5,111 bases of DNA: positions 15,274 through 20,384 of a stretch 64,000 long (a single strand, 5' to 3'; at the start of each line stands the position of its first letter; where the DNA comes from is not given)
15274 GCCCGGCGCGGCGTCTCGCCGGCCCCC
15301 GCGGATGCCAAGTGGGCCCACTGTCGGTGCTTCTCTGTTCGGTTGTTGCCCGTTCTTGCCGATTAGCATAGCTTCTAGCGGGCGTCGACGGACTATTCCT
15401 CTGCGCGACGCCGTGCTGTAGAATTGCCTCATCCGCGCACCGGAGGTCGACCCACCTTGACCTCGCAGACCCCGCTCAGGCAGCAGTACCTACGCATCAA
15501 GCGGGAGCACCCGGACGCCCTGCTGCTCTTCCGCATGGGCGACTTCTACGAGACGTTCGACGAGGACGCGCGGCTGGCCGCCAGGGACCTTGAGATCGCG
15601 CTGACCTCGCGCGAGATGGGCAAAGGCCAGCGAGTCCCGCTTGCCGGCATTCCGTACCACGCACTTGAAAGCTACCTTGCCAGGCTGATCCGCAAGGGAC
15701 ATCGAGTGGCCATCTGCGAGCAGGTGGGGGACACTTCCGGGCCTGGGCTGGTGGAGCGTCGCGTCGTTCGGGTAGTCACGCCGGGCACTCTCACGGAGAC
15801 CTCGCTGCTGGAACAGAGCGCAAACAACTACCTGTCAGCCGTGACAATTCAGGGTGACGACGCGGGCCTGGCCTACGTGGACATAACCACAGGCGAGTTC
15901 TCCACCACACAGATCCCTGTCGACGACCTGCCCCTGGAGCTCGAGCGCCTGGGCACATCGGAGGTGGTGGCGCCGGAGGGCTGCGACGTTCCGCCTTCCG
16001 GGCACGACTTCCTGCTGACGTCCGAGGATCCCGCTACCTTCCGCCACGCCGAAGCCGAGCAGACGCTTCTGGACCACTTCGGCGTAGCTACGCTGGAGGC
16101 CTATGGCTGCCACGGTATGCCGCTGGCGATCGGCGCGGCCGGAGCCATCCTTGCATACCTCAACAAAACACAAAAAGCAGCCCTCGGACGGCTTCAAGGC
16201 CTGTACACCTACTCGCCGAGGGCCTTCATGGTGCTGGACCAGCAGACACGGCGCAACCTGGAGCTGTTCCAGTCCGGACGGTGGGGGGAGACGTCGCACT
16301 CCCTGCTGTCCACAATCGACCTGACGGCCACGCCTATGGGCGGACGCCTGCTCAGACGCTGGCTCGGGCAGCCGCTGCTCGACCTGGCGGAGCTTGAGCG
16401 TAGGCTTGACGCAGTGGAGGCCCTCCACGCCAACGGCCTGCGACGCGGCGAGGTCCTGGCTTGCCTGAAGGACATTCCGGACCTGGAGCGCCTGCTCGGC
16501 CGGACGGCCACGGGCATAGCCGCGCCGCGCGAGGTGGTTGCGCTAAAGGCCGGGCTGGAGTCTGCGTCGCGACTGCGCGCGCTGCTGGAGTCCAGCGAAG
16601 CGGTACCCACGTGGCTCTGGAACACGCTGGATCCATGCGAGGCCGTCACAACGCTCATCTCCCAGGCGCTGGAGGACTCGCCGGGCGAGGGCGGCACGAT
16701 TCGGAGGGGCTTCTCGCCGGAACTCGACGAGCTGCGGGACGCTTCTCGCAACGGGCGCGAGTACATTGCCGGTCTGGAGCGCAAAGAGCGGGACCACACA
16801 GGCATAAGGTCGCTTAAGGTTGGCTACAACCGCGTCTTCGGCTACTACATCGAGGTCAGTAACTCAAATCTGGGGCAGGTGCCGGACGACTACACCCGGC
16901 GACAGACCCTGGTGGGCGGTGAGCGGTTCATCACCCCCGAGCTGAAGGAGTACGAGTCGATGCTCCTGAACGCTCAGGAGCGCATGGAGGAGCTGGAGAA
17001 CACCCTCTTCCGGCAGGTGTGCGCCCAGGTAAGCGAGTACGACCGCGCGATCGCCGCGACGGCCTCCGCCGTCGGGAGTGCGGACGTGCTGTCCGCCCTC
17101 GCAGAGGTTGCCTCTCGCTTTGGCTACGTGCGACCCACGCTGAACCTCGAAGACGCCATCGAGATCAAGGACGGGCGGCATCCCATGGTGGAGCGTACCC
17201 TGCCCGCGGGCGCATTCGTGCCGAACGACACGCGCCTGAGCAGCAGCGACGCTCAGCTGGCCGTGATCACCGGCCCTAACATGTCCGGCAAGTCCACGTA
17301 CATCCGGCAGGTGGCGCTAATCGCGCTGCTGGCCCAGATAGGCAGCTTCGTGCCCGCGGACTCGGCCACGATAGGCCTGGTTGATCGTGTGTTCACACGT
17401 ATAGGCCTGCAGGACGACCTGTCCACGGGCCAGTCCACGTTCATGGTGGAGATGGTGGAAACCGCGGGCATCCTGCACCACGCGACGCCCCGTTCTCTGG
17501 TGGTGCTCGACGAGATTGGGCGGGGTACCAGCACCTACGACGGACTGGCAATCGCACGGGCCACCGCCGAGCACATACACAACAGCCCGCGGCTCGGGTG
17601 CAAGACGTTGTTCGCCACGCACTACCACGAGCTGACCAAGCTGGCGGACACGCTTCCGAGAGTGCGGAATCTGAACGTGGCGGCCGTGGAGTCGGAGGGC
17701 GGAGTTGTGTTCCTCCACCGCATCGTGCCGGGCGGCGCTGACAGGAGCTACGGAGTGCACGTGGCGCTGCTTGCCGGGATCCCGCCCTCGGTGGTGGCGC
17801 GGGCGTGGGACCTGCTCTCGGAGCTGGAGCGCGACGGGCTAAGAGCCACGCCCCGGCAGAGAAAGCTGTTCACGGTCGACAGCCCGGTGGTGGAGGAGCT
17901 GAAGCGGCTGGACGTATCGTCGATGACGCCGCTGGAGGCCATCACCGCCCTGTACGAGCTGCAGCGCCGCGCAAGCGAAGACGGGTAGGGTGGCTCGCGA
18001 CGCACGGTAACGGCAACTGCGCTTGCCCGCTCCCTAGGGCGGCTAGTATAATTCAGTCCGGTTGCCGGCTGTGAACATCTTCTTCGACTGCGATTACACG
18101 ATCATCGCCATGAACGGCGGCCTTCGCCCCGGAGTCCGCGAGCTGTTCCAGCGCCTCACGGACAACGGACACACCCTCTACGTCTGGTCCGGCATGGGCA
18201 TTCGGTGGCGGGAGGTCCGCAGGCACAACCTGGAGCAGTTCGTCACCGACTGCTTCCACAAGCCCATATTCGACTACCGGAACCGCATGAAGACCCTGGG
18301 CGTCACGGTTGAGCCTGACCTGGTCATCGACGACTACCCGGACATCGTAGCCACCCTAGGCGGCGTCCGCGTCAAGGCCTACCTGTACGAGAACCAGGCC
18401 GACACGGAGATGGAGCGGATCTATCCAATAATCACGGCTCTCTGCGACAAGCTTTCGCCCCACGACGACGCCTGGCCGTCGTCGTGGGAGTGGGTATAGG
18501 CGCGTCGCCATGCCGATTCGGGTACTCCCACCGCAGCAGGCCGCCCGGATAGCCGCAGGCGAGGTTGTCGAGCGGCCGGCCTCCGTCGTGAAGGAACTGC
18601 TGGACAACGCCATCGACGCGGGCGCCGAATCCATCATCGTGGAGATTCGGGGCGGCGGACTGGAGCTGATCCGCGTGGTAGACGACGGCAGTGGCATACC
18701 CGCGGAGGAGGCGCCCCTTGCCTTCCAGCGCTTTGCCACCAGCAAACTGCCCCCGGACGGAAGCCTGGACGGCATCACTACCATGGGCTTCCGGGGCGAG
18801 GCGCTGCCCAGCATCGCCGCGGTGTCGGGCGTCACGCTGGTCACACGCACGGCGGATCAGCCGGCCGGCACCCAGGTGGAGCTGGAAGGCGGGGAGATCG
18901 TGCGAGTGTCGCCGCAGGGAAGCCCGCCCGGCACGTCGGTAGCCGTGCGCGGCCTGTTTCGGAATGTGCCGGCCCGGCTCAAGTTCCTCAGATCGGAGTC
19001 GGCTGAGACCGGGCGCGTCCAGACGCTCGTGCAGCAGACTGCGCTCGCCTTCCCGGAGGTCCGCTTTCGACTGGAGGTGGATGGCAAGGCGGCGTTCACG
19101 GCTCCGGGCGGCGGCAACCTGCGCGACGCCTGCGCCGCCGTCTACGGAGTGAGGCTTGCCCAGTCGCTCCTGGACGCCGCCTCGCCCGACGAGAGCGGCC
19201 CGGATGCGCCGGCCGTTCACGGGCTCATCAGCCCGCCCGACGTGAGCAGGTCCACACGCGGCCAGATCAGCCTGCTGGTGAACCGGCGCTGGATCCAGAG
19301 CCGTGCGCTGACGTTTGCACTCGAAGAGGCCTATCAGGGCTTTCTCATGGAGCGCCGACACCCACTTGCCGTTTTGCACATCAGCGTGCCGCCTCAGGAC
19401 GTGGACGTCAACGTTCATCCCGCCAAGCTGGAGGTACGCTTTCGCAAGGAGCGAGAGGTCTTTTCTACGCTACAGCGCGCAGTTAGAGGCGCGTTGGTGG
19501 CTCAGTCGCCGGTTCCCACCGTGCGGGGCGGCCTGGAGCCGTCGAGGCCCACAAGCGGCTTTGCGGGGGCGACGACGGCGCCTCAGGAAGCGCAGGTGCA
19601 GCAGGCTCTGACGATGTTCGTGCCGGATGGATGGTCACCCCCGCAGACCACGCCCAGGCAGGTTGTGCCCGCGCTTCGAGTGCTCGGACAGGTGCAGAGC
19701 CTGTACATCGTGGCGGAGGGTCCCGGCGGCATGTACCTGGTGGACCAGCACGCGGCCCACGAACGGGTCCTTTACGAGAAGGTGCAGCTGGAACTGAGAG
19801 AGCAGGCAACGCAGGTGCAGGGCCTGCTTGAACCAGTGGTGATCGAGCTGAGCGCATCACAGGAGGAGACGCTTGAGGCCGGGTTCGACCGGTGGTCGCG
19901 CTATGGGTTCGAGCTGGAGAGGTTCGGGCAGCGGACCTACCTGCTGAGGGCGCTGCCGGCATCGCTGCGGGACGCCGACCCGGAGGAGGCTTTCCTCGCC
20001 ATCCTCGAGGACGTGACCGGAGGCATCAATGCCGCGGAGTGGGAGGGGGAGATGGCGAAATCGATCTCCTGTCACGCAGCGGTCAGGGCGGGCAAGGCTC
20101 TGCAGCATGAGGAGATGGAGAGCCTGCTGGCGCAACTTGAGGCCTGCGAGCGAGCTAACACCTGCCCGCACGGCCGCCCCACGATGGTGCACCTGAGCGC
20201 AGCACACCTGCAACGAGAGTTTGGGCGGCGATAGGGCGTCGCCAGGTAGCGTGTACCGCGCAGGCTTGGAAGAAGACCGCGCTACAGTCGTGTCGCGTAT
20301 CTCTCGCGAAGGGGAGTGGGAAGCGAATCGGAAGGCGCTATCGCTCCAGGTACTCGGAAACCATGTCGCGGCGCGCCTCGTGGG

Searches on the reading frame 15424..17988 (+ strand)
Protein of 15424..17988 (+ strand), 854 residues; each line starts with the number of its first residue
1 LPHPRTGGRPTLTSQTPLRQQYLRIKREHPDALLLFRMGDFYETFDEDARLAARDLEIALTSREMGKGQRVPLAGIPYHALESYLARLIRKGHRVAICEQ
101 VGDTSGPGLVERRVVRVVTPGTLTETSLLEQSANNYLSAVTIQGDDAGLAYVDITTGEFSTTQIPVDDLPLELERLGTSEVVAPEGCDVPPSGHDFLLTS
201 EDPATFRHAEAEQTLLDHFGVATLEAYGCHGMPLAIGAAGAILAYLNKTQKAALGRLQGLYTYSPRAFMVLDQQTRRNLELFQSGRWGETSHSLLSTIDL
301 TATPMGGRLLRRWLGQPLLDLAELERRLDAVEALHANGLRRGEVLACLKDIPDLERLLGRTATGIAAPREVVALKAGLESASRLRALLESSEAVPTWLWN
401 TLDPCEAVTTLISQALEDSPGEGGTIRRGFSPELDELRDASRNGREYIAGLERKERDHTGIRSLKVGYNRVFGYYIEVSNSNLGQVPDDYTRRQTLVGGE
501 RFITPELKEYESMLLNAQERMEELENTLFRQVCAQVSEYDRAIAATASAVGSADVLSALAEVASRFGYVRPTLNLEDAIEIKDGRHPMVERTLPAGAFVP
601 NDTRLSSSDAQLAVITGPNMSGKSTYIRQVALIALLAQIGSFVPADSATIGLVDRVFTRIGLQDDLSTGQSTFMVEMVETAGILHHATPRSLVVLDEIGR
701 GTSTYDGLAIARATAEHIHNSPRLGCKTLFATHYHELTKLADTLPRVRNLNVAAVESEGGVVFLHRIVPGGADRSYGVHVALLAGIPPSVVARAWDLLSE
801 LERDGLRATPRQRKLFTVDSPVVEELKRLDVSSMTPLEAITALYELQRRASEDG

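Call 31: search_protein_families(library=pfam, proteins=[window:15424-17988:+], max_evalue=0.001)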
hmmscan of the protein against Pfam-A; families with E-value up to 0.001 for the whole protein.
window:15424-17988:+ (854 aa): 5 families
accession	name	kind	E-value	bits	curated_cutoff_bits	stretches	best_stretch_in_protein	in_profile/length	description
PF00488.27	MutS_V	-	2.6e-81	272.5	30.2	1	614-802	2-188/188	MutS domain V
PF05192.23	MutS_III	-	9.2e-42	144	34.1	1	274-560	1-194/194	MutS domain III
PF01624.25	MutS_I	-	4.2e-40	136.9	20.6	1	16-126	1-112/113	MutS domain I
PF05190.23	MutS_IV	-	2.5e-31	108.2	22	1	429-520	1-92/92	MutS family domain IV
PF05188.22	MutS_II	-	3.4e-19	70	25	1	135-257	1-132/133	MutS domain II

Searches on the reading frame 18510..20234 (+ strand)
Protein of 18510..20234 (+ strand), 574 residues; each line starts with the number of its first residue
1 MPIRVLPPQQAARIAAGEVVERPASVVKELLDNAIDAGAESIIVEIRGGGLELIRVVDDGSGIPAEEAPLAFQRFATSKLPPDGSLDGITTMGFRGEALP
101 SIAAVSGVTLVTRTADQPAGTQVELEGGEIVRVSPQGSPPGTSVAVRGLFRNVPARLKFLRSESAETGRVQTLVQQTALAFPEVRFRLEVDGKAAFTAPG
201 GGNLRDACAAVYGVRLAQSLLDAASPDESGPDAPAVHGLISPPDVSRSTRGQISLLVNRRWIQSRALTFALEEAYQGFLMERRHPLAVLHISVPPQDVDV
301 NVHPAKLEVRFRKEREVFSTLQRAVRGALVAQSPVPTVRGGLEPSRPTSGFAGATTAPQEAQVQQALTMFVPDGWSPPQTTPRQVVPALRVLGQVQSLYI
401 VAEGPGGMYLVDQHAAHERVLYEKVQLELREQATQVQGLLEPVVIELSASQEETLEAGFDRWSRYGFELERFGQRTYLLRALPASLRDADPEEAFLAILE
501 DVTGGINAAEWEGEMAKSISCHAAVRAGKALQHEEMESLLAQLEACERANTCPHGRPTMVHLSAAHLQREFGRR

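Call 31: search_protein_families(library=pfam, proteins=[window:18510-20234:+], max_evalue=0.001)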
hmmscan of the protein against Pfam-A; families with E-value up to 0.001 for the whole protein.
window:18510-20234:+ (574 aa): 4 families
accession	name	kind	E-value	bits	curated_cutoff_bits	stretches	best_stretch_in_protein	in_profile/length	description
PF08676.16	MutL_C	-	1.1e-35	122.9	25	1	392-531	1-142/142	MutL C terminal dimerisation domain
PF01119.25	DNA_mis_repair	-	2.9e-33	114.4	26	1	209-329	2-118/119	DNA mismatch repair protein, C-terminal domain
PF02518.31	HATPase_c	-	1.2e-09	39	26.4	1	21-83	4-64/111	Histidine kinase-, DNA gyrase B-, and HSP90-like ATPase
PF13589.12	HATPase_c_3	-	2.9e-08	34.3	25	1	24-123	4-103/137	Histidine kinase-, DNA gyrase B-, and HSP90-like ATPase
